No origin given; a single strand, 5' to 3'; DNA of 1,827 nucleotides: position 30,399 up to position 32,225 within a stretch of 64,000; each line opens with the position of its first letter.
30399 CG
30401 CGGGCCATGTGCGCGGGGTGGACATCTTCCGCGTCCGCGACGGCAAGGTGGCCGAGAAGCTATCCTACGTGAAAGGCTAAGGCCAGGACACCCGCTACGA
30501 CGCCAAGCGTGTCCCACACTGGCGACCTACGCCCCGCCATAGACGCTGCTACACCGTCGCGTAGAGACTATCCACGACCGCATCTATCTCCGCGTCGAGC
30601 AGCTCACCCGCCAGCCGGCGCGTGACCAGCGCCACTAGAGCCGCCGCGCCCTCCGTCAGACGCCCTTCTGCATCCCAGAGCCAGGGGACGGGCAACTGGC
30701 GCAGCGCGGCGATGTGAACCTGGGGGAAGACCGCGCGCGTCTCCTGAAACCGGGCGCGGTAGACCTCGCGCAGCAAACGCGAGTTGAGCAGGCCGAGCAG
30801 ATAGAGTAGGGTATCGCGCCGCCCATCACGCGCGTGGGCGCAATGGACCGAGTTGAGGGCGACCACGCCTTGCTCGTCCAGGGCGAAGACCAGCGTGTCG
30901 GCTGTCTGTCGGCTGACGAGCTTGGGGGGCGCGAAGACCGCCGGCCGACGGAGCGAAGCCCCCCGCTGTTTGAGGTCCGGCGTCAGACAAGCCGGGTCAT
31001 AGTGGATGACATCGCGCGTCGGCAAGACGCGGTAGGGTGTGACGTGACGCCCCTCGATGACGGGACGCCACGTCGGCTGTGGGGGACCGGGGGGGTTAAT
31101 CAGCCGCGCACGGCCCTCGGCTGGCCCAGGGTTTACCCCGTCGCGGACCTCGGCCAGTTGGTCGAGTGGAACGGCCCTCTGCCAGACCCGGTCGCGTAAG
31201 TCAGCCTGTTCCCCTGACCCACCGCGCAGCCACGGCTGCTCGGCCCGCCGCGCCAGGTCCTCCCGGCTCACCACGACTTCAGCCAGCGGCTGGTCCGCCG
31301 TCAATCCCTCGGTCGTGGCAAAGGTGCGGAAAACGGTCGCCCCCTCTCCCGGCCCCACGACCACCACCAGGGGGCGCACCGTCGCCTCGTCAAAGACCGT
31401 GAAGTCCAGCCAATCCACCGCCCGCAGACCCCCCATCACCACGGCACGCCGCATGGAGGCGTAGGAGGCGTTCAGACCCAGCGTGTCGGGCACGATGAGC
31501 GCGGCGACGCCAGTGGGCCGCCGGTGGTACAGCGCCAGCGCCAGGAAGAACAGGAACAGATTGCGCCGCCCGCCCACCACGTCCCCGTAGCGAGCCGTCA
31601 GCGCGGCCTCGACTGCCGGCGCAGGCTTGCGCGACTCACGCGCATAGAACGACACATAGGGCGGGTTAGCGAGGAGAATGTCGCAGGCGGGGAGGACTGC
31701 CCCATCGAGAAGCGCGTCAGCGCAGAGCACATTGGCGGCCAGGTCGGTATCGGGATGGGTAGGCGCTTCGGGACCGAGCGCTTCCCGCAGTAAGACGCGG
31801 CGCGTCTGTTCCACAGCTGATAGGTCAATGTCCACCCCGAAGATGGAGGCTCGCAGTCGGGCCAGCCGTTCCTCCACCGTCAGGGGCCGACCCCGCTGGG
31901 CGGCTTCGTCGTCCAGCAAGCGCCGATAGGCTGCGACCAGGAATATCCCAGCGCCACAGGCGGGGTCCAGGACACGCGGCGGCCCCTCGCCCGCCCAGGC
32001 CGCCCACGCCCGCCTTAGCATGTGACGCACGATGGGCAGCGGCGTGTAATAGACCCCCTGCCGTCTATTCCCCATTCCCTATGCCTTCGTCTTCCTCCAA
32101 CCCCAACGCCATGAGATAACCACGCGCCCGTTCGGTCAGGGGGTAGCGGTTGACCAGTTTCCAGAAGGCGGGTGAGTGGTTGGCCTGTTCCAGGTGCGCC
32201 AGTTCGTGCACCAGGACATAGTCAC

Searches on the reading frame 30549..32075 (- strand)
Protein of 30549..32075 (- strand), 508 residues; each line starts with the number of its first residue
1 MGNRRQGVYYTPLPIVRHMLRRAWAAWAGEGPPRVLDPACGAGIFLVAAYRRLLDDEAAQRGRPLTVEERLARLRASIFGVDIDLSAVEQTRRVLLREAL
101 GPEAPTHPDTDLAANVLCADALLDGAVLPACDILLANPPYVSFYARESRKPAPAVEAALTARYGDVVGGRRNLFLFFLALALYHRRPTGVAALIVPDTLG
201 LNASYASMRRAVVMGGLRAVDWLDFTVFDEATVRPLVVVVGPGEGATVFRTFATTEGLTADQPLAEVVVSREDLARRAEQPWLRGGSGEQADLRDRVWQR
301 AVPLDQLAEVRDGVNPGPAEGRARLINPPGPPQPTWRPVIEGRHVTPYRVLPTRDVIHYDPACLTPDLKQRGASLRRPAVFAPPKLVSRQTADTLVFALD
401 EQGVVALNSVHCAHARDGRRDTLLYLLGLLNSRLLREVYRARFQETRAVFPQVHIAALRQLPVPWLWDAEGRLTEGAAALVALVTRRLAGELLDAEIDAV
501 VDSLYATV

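Call 16: search_protein_families(library=pfam, proteins=[window:30549-32075:-], max_evalue=0.01)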
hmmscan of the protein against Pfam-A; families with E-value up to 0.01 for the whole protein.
window:30549-32075:- (508 aa): 4 families
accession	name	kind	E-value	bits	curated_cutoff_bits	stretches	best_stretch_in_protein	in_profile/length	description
PF12950.13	TaqI_C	-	4e-14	53.3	26.5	1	338-463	2-118/118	TaqI-like C-terminal specificity domain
PF02384.22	N6_Mtase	-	1e-09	38.6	20.4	1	5-198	24-186/311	N-6 DNA Methylase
PF07669.17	Eco57I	-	1.3e-06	29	25.3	1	132-204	76-142/171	Eco57I restriction-modification methylase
PF20473.4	MmeI_Mtase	-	7.5e-05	22.5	27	1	34-59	22-47/259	MmeI, DNA-methyltransferase domain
